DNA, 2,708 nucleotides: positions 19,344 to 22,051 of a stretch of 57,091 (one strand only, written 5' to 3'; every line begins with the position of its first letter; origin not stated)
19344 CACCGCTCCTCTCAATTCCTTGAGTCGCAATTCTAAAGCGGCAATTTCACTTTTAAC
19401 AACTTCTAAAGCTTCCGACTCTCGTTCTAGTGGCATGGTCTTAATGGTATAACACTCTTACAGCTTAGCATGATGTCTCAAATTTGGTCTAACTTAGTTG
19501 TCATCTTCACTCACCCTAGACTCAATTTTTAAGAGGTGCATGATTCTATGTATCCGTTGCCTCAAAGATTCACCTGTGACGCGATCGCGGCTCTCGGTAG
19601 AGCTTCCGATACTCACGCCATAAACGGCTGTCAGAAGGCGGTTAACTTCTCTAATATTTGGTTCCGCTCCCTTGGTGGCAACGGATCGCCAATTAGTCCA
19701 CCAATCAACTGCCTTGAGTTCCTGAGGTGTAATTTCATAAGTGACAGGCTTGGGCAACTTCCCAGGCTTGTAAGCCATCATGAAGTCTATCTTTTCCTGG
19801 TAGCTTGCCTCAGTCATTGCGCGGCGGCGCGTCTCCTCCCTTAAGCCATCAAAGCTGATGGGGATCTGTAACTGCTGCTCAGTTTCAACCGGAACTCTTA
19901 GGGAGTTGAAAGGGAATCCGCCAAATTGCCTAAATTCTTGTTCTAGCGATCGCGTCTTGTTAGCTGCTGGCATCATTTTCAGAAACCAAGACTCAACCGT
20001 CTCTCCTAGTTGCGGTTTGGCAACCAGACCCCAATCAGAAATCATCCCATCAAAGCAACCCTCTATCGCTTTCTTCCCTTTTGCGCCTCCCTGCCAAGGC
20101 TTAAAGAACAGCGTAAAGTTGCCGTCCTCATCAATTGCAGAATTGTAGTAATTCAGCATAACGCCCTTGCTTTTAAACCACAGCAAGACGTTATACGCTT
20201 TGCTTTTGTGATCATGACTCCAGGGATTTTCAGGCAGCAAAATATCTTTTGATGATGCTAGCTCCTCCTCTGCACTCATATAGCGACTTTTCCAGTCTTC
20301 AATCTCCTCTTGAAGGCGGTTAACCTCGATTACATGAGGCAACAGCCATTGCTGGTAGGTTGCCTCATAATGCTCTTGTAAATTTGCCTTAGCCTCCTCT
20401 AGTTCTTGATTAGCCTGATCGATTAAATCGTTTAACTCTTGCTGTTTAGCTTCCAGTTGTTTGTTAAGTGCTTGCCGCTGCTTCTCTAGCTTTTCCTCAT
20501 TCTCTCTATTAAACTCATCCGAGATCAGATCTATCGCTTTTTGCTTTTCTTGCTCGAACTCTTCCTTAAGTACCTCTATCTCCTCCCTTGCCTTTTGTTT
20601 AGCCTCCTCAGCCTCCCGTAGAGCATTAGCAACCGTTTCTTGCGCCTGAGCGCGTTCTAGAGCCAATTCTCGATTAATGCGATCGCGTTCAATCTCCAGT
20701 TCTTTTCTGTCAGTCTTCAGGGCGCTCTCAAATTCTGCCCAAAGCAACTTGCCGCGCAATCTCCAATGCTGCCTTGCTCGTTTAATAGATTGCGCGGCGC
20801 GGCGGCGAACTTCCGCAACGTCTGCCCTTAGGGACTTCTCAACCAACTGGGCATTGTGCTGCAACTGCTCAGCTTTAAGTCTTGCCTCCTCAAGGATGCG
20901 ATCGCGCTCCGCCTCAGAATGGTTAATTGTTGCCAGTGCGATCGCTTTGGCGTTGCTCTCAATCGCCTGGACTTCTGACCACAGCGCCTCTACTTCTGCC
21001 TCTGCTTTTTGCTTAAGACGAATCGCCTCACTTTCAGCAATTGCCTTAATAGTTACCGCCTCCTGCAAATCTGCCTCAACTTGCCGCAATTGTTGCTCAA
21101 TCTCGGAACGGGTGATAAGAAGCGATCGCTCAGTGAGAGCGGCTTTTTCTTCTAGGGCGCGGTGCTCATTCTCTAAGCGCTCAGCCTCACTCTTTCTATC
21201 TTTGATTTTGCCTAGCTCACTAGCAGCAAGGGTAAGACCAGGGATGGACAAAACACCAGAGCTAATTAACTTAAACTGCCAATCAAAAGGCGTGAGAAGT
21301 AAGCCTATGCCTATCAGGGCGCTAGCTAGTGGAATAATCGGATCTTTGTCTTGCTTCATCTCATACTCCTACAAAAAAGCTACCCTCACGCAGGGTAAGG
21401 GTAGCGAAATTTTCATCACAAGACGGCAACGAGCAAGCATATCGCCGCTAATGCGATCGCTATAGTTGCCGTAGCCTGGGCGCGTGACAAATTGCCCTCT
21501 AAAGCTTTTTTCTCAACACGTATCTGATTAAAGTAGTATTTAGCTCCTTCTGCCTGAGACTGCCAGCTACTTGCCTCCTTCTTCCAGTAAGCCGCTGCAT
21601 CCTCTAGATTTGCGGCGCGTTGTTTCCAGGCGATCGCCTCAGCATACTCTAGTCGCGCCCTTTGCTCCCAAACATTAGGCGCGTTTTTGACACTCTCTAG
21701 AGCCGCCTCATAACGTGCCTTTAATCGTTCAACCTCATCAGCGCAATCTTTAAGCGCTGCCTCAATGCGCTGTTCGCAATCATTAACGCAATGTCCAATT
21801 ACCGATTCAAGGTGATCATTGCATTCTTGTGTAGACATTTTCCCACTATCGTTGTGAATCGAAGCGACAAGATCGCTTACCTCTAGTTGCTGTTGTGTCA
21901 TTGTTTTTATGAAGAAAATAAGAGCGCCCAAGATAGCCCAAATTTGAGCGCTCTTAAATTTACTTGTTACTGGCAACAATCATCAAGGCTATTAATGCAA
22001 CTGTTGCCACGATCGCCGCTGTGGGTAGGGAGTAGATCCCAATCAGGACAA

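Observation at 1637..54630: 32 copies of a 26-bp quasi-palindrome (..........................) mark nearly every gene-block boundary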

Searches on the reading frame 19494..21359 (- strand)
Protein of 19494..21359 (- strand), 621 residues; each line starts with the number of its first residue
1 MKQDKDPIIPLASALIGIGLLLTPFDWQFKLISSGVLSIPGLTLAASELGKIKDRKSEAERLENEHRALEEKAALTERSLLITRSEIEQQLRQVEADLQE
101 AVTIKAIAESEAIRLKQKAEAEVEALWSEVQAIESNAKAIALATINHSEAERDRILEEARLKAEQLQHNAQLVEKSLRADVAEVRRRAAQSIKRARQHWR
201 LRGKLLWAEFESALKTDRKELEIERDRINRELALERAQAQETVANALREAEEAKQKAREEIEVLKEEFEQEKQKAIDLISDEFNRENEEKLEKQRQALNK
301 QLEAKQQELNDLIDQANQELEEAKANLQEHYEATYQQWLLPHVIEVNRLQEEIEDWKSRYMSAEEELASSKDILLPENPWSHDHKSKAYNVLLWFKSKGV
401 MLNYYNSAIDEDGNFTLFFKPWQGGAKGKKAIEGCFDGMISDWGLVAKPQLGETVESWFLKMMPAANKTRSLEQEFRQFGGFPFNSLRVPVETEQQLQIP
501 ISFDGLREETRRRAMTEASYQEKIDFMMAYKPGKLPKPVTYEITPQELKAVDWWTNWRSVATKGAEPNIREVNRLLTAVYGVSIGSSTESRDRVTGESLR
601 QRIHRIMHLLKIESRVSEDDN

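Call 9: search_protein_families(library=pfam, proteins=[window:19494-21359:-], max_evalue=0.01)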
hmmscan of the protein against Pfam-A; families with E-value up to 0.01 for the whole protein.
window:19494-21359:- (621 aa): 0 families

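Call 23: search_protein_families(library=phrogs, proteins=[window:19494-21359:-], max_evalue=0.01)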
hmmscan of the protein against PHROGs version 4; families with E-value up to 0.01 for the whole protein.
window:19494-21359:- (621 aa): 0 families

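Call 37: search_solved_structures(query=window:19494-21359:-, max_evalue=1)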
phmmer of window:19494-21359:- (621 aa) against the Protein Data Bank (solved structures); distinct sequences matched with E-value up to 1: 0.

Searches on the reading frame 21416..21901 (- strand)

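Call 67: search_protein_families(library=pfam, proteins=[window:21416-21901:-], max_evalue=0.05)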
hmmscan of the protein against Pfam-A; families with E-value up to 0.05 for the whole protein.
window:21416-21901:- (161 aa): 1 family
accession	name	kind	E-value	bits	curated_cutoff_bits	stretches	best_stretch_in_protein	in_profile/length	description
PF07657.19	MNNL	-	0.0043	17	22.5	1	13-58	9-55/157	N terminus of Notch ligand C2-like domain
